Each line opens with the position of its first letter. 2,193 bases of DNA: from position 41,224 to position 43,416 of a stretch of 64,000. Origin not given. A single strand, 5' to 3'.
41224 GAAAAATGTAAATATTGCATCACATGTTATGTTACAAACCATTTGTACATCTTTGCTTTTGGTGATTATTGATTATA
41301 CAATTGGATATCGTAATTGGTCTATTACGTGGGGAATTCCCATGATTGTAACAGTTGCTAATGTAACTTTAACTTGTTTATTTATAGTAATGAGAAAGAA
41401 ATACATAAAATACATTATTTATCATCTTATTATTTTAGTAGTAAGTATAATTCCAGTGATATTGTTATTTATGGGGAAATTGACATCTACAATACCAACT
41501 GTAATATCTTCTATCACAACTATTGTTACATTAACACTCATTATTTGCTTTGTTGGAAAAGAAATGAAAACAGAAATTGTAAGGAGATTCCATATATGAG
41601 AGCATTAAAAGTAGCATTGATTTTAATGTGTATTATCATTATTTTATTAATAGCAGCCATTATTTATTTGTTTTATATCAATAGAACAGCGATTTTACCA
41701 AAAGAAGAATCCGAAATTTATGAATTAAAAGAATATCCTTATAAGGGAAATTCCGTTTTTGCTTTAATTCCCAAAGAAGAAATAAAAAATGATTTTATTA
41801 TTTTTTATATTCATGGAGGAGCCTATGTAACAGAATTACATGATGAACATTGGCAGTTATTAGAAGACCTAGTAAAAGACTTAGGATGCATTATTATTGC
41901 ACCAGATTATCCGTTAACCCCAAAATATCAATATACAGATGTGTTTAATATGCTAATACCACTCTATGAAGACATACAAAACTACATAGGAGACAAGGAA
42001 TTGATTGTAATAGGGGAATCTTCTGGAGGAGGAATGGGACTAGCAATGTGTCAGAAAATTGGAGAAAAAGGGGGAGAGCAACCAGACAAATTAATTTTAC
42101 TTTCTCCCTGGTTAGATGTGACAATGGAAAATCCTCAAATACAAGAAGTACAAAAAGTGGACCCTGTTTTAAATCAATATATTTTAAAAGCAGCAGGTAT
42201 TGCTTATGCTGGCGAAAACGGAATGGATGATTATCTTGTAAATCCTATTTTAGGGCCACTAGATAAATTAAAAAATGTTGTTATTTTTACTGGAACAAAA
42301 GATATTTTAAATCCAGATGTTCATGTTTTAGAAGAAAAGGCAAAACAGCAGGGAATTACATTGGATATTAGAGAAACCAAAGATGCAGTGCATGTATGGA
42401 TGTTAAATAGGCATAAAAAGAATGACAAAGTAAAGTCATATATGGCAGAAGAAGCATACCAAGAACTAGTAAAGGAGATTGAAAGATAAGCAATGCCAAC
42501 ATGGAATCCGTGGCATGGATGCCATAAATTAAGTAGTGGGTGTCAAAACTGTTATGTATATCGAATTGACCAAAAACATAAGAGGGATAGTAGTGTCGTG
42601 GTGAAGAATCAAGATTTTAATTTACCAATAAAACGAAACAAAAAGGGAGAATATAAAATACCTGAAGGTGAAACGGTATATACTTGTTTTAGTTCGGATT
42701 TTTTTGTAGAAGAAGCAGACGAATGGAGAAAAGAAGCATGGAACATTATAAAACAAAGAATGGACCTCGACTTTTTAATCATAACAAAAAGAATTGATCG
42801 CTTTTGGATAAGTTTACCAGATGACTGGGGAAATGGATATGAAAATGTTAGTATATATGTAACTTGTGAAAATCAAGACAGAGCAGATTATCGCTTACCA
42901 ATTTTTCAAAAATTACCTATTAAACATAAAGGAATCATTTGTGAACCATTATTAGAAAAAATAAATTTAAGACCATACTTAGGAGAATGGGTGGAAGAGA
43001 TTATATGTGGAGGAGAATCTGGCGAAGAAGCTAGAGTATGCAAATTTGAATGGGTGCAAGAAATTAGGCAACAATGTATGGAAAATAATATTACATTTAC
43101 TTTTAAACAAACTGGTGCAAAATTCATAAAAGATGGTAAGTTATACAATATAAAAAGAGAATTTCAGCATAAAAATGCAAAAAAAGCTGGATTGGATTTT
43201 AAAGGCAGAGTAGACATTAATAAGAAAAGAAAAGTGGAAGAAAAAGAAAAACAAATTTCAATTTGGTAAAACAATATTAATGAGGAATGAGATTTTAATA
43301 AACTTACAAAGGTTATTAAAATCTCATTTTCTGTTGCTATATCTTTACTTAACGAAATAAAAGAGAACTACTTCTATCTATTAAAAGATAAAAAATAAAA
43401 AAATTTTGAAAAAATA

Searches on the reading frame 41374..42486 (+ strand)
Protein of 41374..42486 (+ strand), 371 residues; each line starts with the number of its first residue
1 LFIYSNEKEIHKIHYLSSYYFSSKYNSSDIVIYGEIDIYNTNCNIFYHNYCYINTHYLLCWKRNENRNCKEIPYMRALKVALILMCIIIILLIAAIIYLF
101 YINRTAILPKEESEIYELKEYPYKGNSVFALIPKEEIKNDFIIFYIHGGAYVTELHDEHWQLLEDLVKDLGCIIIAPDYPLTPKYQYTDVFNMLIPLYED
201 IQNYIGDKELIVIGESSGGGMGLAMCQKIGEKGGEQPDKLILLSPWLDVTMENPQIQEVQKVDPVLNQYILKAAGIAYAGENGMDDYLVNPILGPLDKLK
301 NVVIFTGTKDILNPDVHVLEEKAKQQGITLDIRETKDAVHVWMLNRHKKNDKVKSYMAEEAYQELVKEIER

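Call 9: search_protein_families(library=pfam, proteins=[window:41374-42486:+], max_evalue=0.001)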
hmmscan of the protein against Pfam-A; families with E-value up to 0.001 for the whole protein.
window:41374-42486:+ (371 aa): 5 families
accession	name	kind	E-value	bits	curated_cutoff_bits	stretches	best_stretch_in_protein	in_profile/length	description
PF07859.19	Abhydrolase_3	-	2.7e-35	122.5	25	1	143-343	1-209/210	alpha/beta hydrolase fold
PF10340.15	Say1_Mug180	-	1e-15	57.9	21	1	133-264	114-256/374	Steryl acetyl hydrolase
PF20434.5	BD-FAE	-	4.7e-05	23.4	26.8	1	133-225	6-106/215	BD-FAE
PF00561.26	Abhydrolase_1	-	0.0008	19.6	25.8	0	196-257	57-113/245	alpha/beta hydrolase fold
PF12146.15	Hydrolase_4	-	0.00085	19.1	27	0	197-263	65-127/239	Serine aminopeptidase, S33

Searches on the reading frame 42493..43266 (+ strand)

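Call 9: search_protein_families(library=pfam, proteins=[window:42493-43266:+], max_evalue=0.001)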
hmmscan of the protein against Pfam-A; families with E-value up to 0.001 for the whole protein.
window:42493-43266:+ (258 aa): 1 family
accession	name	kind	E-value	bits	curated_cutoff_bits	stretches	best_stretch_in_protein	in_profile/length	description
PF07505.17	DUF5131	-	2.3e-46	158.7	28.9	1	3-239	10-237/243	Protein of unknown function (DUF5131)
